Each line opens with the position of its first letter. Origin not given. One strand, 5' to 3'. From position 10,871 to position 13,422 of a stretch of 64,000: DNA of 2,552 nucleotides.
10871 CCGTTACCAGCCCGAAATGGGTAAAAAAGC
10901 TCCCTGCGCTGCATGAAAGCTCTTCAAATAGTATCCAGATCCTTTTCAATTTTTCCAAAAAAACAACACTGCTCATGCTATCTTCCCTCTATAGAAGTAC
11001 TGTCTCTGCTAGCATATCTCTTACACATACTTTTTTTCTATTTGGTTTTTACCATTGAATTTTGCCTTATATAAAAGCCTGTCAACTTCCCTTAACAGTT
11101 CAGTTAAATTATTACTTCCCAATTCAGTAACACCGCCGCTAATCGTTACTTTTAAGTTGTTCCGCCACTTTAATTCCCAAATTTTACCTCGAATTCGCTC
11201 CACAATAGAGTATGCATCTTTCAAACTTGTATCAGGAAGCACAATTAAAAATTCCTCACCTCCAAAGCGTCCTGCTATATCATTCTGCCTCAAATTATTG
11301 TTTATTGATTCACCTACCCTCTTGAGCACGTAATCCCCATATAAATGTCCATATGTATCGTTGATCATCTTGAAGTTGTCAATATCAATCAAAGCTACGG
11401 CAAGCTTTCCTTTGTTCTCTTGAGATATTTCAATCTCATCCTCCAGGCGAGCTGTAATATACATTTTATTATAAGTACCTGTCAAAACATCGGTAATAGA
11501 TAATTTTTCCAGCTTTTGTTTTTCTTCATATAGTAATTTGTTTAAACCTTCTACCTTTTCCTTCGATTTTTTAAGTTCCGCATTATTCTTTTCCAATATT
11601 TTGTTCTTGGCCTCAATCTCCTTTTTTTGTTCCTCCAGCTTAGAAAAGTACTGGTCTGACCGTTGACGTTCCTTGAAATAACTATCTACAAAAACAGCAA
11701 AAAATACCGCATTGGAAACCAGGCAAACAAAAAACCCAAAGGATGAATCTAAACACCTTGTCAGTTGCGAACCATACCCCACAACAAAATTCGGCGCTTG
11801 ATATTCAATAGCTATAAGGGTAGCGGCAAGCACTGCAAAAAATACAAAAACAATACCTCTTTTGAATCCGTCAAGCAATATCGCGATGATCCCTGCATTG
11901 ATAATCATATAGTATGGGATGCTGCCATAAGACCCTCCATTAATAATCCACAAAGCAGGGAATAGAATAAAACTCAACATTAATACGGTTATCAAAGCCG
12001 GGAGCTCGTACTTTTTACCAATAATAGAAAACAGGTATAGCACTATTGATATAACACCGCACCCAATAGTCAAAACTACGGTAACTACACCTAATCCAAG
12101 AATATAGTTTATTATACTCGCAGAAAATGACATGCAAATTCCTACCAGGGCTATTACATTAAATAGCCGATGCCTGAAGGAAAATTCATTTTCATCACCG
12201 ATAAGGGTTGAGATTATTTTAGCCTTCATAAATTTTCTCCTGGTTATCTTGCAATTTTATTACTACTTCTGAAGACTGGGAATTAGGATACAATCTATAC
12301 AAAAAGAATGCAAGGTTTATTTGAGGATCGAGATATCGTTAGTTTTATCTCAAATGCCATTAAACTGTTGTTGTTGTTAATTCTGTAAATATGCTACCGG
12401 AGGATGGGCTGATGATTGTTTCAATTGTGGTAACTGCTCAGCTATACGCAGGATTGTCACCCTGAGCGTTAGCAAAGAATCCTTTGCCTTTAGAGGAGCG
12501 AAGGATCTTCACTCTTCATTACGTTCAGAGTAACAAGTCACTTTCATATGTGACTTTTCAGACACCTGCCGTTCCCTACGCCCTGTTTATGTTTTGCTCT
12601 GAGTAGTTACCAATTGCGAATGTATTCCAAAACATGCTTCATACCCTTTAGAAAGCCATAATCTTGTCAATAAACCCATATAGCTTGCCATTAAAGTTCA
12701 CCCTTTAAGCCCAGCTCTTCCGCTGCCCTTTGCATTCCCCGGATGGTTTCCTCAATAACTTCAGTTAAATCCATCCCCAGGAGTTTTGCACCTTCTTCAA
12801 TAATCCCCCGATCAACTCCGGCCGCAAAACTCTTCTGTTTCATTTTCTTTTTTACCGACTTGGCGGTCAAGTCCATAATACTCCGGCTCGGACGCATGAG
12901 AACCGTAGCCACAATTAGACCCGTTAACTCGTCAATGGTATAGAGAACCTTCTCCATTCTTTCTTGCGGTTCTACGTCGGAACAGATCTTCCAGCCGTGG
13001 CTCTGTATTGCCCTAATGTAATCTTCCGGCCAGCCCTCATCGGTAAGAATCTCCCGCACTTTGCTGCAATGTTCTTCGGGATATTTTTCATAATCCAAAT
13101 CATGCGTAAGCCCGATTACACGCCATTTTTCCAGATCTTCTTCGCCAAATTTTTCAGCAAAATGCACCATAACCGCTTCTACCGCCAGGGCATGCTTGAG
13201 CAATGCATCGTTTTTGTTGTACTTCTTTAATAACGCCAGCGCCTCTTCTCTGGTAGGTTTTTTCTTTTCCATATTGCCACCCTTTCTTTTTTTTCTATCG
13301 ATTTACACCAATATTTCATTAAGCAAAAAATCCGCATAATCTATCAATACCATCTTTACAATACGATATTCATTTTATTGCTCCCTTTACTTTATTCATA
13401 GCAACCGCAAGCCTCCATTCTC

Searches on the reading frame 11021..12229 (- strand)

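Call 5: search_protein_families(library=pfam, proteins=[window:11021-12229:-])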
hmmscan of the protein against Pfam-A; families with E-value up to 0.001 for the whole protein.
window:11021-12229:- (402 aa): 1 family
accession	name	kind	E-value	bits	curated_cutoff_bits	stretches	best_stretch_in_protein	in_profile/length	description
PF00990.26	GGDEF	-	2e-39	135.4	23.8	1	245-396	2-161/161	Diguanylate cyclase, GGDEF domain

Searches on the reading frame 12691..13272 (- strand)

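Call 5: search_protein_families(library=pfam, proteins=[window:12691-13272:-])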
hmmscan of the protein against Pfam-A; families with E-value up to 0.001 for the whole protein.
window:12691-13272:- (193 aa): 1 family
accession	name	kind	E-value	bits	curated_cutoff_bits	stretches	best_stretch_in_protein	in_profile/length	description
PF01966.28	HD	-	7.5e-07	29.9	22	1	25-113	2-110/116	HD domain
